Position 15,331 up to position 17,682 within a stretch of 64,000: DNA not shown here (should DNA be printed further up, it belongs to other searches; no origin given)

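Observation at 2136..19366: Candidate amine / N-methyl-amine catabolic neighbourhood combining a Rieske oxygenase, GGT, a creatininase-family amidase, an isochorismatase-like amidase, a Pot-type importer, a DgcA/TMADH-like demethylase and a PuuB-like oxidase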

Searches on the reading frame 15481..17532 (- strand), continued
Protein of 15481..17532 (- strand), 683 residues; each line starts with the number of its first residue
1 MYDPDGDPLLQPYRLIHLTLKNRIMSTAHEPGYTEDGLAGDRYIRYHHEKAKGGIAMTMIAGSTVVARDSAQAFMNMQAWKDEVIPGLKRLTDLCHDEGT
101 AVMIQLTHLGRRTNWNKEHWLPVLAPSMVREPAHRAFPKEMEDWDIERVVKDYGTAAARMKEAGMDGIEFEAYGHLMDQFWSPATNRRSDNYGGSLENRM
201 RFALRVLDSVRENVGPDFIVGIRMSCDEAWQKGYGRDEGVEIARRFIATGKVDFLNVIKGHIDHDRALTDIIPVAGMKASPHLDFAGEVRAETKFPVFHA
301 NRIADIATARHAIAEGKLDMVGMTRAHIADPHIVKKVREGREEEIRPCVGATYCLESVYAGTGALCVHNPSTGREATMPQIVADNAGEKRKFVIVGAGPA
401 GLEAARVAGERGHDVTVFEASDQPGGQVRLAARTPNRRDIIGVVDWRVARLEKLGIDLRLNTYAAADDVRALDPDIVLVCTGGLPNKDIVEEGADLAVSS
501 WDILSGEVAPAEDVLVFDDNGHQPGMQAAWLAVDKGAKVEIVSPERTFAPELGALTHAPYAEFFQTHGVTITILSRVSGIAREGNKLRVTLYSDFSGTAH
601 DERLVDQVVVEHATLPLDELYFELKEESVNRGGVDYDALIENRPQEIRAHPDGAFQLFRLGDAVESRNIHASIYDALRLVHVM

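Call 30: search_dna_similar(query=window:15481-17532:-, collection=plasmids, mode=protein, max_rows=40, max_evalue=1e-50)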
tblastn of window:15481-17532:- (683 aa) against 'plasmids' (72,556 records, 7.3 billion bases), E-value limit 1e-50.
Records with a match: 530; places in all: 599; records where one place covers at least 80% of the query: 402.
Best place of each record, by identity: 60-80% 8; <60% 522.
By first word of the organism name: Rhizobium 157; Sinorhizobium 80; Paracoccus 24; Pseudosulfitobacter 24; Shinella 21; Azospirillum 12; Ralstonia 11; Rhodococcus 9; Ensifer 8; Burkholderia 8; and 83 more.
By predicted mobility (MOB-suite, as given by PLSDB): non-mobilizable 302; conjugative 120; mobilizable 108.
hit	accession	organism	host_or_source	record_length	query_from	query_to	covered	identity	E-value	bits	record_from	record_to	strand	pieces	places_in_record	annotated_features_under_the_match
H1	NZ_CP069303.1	Shinella sp. PSBB067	monoisolate,Minnesota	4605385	7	678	98%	64.9%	0e+0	901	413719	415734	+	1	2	none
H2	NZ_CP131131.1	Shinella zoogloeoides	isolate,Activated charcoal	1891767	7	678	98%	64.4%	0e+0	890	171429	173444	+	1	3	none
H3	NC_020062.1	Rhizobium tropici CIAT 899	Phaseolus vulgaris root nodule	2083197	7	683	99%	61.7%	0e+0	860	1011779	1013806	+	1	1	record has no annotation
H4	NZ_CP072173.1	Rhizobium sp. AB2/73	Phyla canescens,cell culture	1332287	7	683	99%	61.3%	0e+0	855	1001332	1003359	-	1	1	record has no annotation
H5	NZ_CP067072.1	Rhizobium sp. AB2/73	Phyla canescens,cell culture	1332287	7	683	99%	61.3%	0e+0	855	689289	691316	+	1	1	record has no annotation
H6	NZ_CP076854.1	Rhizobium sp. WYJ-E13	Curcuma wenyujin Y.H. Chen et C. ...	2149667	7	683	99%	61.2%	0e+0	851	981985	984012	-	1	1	none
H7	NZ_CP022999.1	Rhizobium sp. 11515TR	Cell culture,agricultural soil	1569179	7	683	99%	61.2%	0e+0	830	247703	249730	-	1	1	none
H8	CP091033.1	Sinorhizobium sp. B11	soybean,TY,soil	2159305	7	683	99%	60.6%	0e+0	855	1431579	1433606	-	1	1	FAD-dependent oxidoreductase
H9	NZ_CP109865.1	Paracoccus aminovorans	bacteria,human fecal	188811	7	680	99%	59.8%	0e+0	827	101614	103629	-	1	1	hpbA: N-methyl-L-proline N-demethylase HpbA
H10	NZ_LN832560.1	Paracoccus aminovorans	-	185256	7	680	99%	59.6%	0e+0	827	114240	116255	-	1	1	hpbA: N-methyl-L-proline N-demethylase HpbA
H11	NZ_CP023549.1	Rhodobacter sp. CZR27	cell culture,paddy soil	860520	7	680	99%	59.5%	0e+0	832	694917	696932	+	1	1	hpbA: N-methyl-L-proline N-demethylase HpbA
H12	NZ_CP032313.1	Pannonibacter phragmitetus BB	cell culture,soil under ...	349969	7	683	99%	58.9%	0e+0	831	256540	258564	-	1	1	NADH:flavin oxidoreductase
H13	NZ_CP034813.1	Paracoccus sp. Arc7-R13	-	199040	7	680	99%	59.0%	0e+0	828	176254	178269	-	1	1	hpbA: N-methyl-L-proline N-demethylase HpbA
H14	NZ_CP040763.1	Paracoccus liaowanqingii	Tibetan antelope,cell culture,feces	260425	7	679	99%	59.0%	0e+0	825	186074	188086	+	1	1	hpbA: N-methyl-L-proline N-demethylase HpbA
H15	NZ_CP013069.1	Pannonibacter phragmitetus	Homo sapiens,blood, liver abscess ...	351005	7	683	99%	58.6%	0e+0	831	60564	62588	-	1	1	NADH:flavin oxidoreductase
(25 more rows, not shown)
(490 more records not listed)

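Call 31: get_annotated_region(hit=H9, flank=9000)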
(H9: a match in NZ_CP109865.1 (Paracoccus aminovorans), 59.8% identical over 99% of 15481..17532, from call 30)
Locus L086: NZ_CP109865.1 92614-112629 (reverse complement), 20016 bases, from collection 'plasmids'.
description: Paracoccus aminovorans strain BM109 plasmid p_II, complete sequence
organism: Paracoccus aminovorans (NCBI taxid 34004)
taxonomy: Bacteria; Pseudomonadota; Alphaproteobacteria; Rhodobacterales; Paracoccaceae; Paracoccus; Paracoccus aminovorans
host: -; source: bacteria,human fecal; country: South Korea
typing (MOB-suite, as given by PLSDB): non-mobilizable; replicon rep_cluster_560,rep_cluster_969
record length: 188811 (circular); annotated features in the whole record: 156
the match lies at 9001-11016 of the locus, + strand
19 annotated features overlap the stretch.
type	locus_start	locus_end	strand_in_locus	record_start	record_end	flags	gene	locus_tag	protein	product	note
CDS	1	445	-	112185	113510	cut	-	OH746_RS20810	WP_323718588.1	hypothetical protein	-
CDS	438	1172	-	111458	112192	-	-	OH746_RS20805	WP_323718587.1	hypothetical protein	-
CDS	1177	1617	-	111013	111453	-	-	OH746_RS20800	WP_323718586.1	DUF805 domain-containing protein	-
CDS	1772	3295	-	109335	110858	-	-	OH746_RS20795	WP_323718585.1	phospholipase D-like domain-containing protein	-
CDS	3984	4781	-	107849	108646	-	-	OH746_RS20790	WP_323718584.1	pyrroline-5-carboxylate reductase dimerization domain-containing protein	-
CDS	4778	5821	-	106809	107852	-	-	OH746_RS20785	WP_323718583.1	glycine betaine/L-proline ABC transporter ATP-binding protein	-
CDS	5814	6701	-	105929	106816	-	-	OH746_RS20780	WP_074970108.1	proline/glycine betaine ABC transporter permease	-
CDS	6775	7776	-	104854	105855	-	-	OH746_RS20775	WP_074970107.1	ABC transporter substrate-binding protein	-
CDS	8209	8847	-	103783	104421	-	-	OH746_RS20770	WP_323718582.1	TetR/AcrR family transcriptional regulator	GO:0006355 - regulation of DNA-templated transcription [Evidence IEA]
CDS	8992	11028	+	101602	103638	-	hpbA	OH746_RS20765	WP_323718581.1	N-methyl-L-proline N-demethylase HpbA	-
CDS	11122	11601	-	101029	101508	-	-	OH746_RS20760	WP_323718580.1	hypothetical protein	-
CDS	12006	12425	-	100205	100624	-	-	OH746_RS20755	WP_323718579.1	hypothetical protein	-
CDS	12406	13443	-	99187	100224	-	-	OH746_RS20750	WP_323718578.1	hypothetical protein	-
CDS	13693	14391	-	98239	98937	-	-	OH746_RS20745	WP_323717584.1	M15 family metallopeptidase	-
CDS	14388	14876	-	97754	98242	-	-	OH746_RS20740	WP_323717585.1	hypothetical protein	-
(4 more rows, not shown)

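Call 32: get_annotated_region(hit=H8, flank=9000)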
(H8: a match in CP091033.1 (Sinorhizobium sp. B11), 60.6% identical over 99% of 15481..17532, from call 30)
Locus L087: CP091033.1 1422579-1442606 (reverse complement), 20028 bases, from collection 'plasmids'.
description: Sinorhizobium sp. B11 plasmid p1, complete sequence
organism: Sinorhizobium sp. B11 (NCBI taxid 2904803)
taxonomy: Bacteria; Pseudomonadota; Alphaproteobacteria; Hyphomicrobiales; Rhizobiaceae; Sinorhizobium; Sinorhizobium sp. B11
host: -; source: soybean,TY,soil; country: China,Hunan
typing (MOB-suite, as given by PLSDB): non-mobilizable; mating-pair formation MPF_T
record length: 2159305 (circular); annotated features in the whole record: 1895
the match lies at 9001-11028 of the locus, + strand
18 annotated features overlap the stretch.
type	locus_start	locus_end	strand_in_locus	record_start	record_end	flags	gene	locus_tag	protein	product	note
CDS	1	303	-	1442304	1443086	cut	caiD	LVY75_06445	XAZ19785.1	crotonobetainyl-CoA hydratase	-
CDS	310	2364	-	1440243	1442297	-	-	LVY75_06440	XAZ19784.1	acetate--CoA ligase family protein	-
CDS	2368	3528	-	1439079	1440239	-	-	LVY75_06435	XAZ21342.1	acyl-CoA dehydrogenase family protein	-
CDS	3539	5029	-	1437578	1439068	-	-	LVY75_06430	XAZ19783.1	carnitine 3-dehydrogenase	-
CDS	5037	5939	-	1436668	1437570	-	-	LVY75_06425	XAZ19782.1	3-keto-5-aminohexanoate cleavage protein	-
CDS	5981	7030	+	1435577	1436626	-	-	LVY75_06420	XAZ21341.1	GlxA family transcriptional regulator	-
CDS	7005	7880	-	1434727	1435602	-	-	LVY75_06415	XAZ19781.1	LysR family transcriptional regulator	-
CDS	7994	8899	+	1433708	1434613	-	-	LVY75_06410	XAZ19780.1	DMT family transporter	-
CDS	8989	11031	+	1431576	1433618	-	-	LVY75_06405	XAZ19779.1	FAD-dependent oxidoreductase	-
CDS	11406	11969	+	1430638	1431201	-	-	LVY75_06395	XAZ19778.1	isochorismatase family protein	-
CDS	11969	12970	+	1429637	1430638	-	-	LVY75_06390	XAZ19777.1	helix-turn-helix domain-containing protein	-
CDS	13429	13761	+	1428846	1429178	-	-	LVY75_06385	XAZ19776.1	hypothetical protein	-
CDS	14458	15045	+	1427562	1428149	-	-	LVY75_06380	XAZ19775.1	transglutaminase-like cysteine peptidase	-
CDS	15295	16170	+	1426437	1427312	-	panC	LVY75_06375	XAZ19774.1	pantoate--beta-alanine ligase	-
CDS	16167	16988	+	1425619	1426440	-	panB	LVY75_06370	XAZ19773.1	3-methyl-2-oxobutanoate hydroxymethyltransferase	-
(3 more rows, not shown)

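Call 33: find_related_loci(query=window:15481-17532:-, collection=metagenome_contigs, flank=10000)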
Query window:15481-17532:- (683 aa) in metagenome_contigs; peptide patterns used: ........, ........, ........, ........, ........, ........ (x = any residue, [..] = any of these).
362 stretches matched a pattern; 291 encode a relative of the query (tblastn E <= 1e-3); the best 80 are kept; 80 distinct loci.
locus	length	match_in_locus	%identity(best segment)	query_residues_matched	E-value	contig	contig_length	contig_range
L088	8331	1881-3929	91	1-683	0e+0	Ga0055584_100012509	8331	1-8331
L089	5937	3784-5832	90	1-683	0e+0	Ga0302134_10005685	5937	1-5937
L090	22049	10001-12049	86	1-683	0e+0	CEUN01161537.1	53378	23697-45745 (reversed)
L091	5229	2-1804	92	83-683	0e+0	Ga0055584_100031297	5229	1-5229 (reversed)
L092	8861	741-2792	79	1-683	0e+0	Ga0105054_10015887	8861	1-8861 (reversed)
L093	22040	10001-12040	79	4-683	0e+0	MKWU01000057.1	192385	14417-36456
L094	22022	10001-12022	68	7-680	0e+0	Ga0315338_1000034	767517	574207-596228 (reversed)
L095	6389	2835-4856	67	7-680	0e+0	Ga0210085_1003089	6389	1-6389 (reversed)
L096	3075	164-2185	67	7-680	0e+0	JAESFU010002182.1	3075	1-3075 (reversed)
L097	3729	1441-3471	65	7-683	0e+0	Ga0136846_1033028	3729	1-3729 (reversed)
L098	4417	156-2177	65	7-680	0e+0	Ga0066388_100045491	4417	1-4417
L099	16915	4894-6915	68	7-680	0e+0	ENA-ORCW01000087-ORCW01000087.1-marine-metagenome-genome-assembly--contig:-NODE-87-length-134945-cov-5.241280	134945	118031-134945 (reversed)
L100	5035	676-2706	66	7-683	0e+0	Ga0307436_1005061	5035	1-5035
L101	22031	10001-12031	64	7-683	0e+0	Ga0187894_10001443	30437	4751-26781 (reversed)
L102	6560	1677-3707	65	7-683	0e+0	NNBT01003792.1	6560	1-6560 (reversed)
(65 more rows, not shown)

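Call 37: search_protein_families(library=pfam, proteins=[L090:12057-12821:-, L090:16679-17692:-, L090:16724-17830:+, L090:18318-19160:-, L090:20801-21607:+, L090:20858-21535:-, L093:6873-7808:-, L093:7835-9169:+, L093:8099-9736:-, L093:12317-13741:-], max_evalue=0.0001)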
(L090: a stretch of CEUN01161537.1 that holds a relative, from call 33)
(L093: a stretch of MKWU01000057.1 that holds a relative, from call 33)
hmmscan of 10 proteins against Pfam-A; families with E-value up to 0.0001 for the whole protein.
L090:12057-12821:- (254 aa): 3 families
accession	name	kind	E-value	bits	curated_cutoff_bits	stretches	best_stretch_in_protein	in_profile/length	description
PF13561.12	adh_short_C2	-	1.1e-46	159.7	27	1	24-250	1-235/236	Enoyl-(Acyl carrier protein) reductase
PF00106.31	adh_short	-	7.5e-46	156.5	26.6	1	18-202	1-188/195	short chain dehydrogenase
PF08659.16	KR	-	1e-08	35.7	22.6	1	20-168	3-154/180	KR domain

L090:16679-17692:- (337 aa): 0 families

L090:16724-17830:+ (368 aa): 2 families
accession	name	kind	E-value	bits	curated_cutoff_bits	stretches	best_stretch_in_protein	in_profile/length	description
PF04248.19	NTP_transf_9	-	8.3e-28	96.5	22.1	1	191-282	1-92/93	Domain of unknown function (DUF427)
PF14311.12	DUF4379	-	1e-07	32.5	24.5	1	318-362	1-46/56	Probable Treble clef zinc finger domain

L090:18318-19160:- (280 aa): 1 family
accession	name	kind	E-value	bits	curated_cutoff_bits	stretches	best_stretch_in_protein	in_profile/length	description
PF02668.22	TauD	-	1.1e-65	222.7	27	1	3-272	2-266/267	Taurine catabolism dioxygenase TauD, TfdA family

L090:20801-21607:+ (268 aa): 8 families
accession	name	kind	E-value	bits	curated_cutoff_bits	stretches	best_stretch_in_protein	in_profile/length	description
PF08241.18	Methyltransf_11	-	5.3e-20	72.3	21.2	1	57-144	1-94/95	Methyltransferase domain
PF13649.12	Methyltransf_25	-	3.1e-18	66.7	27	1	56-141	1-97/97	Methyltransferase domain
PF13489.12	Methyltransf_23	-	4.7e-17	62.6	27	1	42-198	11-163/164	Methyltransferase domain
PF08242.18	Methyltransf_12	-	3.1e-16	60.3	30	1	57-143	1-98/98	Methyltransferase domain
PF13847.12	Methyltransf_31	-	3.2e-15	56.5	27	1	51-144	2-108/145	Methyltransferase domain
PF07021.18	MetW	-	4.1e-06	27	21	1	51-135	12-100/193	Methionine biosynthesis protein MetW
PF01209.24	Ubie_methyltran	-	6.7e-05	22.8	20.1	0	45-144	40-150/233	ubiE/COQ5 methyltransferase family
PF05175.20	MTS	-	9.8e-05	22.5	23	0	45-143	24-136/170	Methyltransferase small domain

L090:20858-21535:- (225 aa): 0 families

L093:6873-7808:- (311 aa): 4 families
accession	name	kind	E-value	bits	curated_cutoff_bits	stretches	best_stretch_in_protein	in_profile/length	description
PF13561.12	adh_short_C2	-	2.1e-61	207.9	27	1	70-300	6-234/236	Enoyl-(Acyl carrier protein) reductase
PF00106.31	adh_short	-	8.4e-57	192.2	26.6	1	61-243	1-182/195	short chain dehydrogenase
PF08659.16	KR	-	1.2e-19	71.4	22.6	1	62-223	2-162/180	KR domain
PF23441.1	SDR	-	9.7e-06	25.6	27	1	58-302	5-256/258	SDR-like rossmann domain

L093:7835-9169:+ (444 aa): 0 families

L093:8099-9736:- (545 aa): 1 family
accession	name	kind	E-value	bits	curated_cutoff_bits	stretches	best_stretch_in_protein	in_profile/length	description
PF02661.23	Fic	-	6.5e-14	53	24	1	283-388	2-93/93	Fic/DOC family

L093:12317-13741:- (474 aa): 1 family
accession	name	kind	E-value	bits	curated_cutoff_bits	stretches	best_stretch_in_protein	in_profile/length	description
PF00909.26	Ammonium_transp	-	2.8e-57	194.7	23.2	1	67-455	8-391/399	Ammonium Transporter Family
